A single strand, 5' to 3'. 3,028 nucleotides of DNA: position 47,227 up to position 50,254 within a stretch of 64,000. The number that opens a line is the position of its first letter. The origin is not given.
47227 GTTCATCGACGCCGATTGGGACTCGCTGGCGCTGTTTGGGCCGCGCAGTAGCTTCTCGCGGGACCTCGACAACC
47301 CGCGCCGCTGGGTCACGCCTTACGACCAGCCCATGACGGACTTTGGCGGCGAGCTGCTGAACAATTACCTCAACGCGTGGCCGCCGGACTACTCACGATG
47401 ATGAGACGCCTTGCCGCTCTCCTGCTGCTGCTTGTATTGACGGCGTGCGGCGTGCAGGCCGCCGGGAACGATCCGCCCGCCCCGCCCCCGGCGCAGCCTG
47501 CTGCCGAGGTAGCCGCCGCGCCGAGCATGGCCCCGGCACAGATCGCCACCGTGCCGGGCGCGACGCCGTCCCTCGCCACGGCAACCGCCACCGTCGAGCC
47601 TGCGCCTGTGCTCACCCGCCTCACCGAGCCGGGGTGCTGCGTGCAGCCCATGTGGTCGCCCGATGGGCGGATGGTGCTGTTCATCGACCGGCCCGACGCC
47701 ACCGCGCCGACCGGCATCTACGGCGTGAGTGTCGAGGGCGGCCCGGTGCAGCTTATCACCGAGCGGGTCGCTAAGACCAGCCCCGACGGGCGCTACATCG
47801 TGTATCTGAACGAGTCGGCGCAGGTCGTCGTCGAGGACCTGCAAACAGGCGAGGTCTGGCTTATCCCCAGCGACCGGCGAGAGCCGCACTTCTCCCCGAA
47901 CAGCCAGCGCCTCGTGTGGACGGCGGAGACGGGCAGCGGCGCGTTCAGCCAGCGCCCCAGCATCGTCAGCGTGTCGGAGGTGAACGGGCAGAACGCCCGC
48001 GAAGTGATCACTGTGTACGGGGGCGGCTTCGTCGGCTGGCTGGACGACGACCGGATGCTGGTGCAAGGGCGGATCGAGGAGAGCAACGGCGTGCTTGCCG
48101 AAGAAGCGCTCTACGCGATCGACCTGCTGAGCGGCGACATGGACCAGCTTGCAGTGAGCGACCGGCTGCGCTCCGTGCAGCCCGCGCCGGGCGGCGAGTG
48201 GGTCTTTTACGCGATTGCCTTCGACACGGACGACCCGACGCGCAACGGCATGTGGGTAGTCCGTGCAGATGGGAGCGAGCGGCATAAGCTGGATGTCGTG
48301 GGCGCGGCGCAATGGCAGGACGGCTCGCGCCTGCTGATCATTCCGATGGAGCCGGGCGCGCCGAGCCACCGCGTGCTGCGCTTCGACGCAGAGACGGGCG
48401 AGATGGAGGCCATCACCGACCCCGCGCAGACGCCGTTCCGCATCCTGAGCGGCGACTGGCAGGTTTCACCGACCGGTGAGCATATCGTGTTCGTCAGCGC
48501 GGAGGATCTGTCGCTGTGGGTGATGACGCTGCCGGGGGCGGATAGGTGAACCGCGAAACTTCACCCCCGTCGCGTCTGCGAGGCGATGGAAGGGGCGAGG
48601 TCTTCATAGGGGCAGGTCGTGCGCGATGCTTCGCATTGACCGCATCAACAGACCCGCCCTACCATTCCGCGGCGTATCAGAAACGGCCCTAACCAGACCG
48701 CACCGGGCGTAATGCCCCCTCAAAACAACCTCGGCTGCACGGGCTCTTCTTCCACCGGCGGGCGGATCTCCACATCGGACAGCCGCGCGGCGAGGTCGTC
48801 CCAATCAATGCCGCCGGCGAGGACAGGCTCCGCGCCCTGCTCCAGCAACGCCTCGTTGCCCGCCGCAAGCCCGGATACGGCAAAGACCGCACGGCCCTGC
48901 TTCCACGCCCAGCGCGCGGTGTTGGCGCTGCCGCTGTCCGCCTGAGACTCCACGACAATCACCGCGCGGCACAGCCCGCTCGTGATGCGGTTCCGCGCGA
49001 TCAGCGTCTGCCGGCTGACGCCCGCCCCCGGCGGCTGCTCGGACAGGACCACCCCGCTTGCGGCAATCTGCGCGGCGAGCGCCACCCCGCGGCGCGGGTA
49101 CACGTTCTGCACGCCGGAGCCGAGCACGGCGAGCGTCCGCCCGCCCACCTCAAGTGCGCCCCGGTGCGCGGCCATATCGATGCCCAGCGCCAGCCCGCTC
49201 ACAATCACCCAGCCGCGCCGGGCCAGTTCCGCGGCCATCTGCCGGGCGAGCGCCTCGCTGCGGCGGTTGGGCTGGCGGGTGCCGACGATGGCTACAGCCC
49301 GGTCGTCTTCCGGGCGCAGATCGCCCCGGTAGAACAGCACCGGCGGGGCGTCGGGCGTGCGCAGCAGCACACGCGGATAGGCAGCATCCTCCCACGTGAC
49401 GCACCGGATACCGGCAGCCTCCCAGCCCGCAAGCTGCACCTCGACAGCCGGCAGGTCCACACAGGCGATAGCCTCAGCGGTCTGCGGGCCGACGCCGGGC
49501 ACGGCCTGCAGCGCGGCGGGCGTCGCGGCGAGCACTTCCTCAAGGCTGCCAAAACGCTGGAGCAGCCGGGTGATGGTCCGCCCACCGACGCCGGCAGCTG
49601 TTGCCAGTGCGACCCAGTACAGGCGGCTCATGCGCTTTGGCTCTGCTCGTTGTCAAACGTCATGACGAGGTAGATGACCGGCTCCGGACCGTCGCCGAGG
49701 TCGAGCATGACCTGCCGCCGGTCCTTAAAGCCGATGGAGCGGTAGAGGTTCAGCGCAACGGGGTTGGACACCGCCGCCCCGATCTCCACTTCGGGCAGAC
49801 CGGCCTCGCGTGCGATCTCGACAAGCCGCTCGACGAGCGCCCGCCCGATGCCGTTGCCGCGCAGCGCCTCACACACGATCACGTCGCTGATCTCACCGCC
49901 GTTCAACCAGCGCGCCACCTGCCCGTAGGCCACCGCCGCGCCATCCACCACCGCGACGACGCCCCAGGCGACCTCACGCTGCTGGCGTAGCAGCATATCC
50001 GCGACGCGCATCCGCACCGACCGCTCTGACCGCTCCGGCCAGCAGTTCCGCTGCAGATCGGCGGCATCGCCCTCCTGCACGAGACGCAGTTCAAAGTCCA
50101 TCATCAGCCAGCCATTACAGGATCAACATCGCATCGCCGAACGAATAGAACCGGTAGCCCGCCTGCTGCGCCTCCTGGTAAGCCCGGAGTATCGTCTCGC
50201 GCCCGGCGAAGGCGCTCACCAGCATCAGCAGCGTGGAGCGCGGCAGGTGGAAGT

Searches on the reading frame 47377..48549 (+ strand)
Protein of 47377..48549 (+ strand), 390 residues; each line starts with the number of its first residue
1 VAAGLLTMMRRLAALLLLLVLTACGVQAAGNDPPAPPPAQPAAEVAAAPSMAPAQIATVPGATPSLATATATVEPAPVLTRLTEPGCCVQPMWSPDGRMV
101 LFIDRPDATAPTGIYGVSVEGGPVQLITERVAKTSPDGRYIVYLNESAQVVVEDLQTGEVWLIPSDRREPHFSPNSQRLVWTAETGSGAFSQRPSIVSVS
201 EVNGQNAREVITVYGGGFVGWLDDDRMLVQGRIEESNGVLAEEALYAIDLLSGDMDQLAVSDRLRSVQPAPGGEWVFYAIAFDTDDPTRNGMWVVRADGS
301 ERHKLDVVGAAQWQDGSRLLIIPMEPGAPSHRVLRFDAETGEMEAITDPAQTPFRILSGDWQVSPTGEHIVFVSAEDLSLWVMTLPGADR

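Call 9: search_protein_families(library=ncbifam, proteins=[window:47377-48549:+])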
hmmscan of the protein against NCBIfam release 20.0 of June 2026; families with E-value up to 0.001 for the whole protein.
window:47377-48549:+ (390 aa): 2 families
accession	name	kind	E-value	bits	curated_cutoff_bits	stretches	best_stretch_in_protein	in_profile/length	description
TIGR02800.1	propeller_TolB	equivalog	1.3e-11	44.2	343.15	1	80-192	272-390/418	Tol-Pal system beta propeller repeat protein TolB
NF002183.0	PRK01029.1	equivalog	9.8e-05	21.6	405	1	89-184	284-390/429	Tol-Pal system protein TolB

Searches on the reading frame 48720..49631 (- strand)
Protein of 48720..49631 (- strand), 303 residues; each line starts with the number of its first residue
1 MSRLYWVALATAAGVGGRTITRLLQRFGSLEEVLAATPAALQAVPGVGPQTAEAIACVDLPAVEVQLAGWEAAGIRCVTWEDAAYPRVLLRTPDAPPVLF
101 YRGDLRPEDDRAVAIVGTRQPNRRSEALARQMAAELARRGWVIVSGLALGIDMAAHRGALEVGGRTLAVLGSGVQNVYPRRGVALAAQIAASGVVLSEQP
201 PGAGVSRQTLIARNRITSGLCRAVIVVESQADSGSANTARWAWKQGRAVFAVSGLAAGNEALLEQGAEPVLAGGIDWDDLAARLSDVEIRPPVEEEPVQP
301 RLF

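Call 9: search_protein_families(library=ncbifam, proteins=[window:48720-49631:-])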
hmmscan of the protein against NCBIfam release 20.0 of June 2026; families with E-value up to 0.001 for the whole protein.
window:48720-49631:- (303 aa): 9 families
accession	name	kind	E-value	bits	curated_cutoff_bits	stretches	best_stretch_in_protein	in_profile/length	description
TIGR00732.1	dprA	equivalog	5.5e-63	212.1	191.15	1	73-271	7-211/220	DNA-processing protein DprA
NF008007.0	PRK10736.1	equivalog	1.6e-50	172.3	495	1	6-270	7-273/374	DNA-protecting protein DprA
NF011262.0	PRK14668.1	equivalog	5.8e-08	31.6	544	1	8-56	526-574/577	excinuclease ABC subunit C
NF010337.0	PRK13766.1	equivalog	2.3e-06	26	610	1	11-56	727-772/781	Hef nuclease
TIGR00725.1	TIGR00725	hypoth_equivalog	5.2e-06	26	106.9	1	112-173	3-64/159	TIGR00725 family protein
NF001824.0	PRK00558.1-5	equivalog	1.3e-05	23.8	451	1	8-56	593-641/652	excinuclease ABC subunit UvrC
NF011260.0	PRK14666.1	equivalog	6e-05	21.9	649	1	11-55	641-685/698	excinuclease ABC subunit C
NF011263.0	PRK14669.1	equivalog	7e-05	21.6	1108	1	9-56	554-599/624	excinuclease ABC subunit C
NF010009.0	PRK13482.1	equivalog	0.00069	18.9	201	1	15-56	300-341/357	DNA integrity scanning diadenylate cyclase DisA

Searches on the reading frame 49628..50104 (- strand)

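Call 9: search_protein_families(library=ncbifam, proteins=[window:49628-50104:-])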
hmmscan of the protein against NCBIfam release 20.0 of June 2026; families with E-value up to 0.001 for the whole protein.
window:49628-50104:- (158 aa): 17 families
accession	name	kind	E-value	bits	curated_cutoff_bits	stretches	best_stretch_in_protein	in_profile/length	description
TIGR01575.1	rimI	equivalog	9.8e-12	45.2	86.4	1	43-129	29-115/132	ribosomal protein S18-alanine N-acetyltransferase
NF043067.1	AAC_6p_group_E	equivalog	8.2e-07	29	140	1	14-133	9-134/140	aminoglycoside 6'-N-acetyltransferase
NF002959.0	PRK03624.1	equivalog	3.3e-06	26.9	124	1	70-134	73-137/147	GNAT family acetyltransferase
NF000487.1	stat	exception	4.3e-06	26.4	420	1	54-126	89-161/189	streptothricin N-acetyltransferase STAT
NF040503.1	resist_ArsN1a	equivalog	5.7e-06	26.2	170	1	71-128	79-135/159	arsinothricin resistance N-acetyltransferase ArsN1 family A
NF000360.1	sat4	exception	8.4e-06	26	380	1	66-127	93-154/180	streptothricin N-acetyltransferase Sat4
NF049894.1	CG3035_N_ac_Glu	equivalog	1.1e-05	24.8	280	1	49-129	215-292/300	N-acetylglutamate synthase, CG3035 family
NF005921.0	PRK07922.1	equivalog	4.5e-05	23.1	180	1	53-106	54-108/170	amino-acid N-acetyltransferase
NF005840.0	PRK07757.1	equivalog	4.6e-05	23.4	154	1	29-106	36-103/153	N-acetyltransferase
NF033083.0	AAC_3_I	equivalog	5.9e-05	23.3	200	1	72-128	80-136/145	AAC(3)-I family aminoglycoside N-acetyltransferase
NF040504.1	resist_ArsN1b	equivalog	0.00012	22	210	1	74-127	81-134/159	arsinothricin resistance N-acetyltransferase ArsN1 family B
NF007025.1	PRK09491.1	equivalog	0.00017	21.6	173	1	44-128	37-121/145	ribosomal protein S18-alanine N-acetyltransferase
NF000359.1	sat3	exception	0.00026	21.1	360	1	49-127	74-153/180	streptothricin N-acetyltransferase Sat3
NF033130.1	AAC_6p_A48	exception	0.00028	20.7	300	1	72-133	79-140/147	AacA48 family aminoglycoside 6'-N-acetyltransferase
NF041716.1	HxA_phane_GNAT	equivalog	0.00031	20.7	250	1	74-129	87-143/152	cyclophane-containing RiPP N-acetyltransferase HaaN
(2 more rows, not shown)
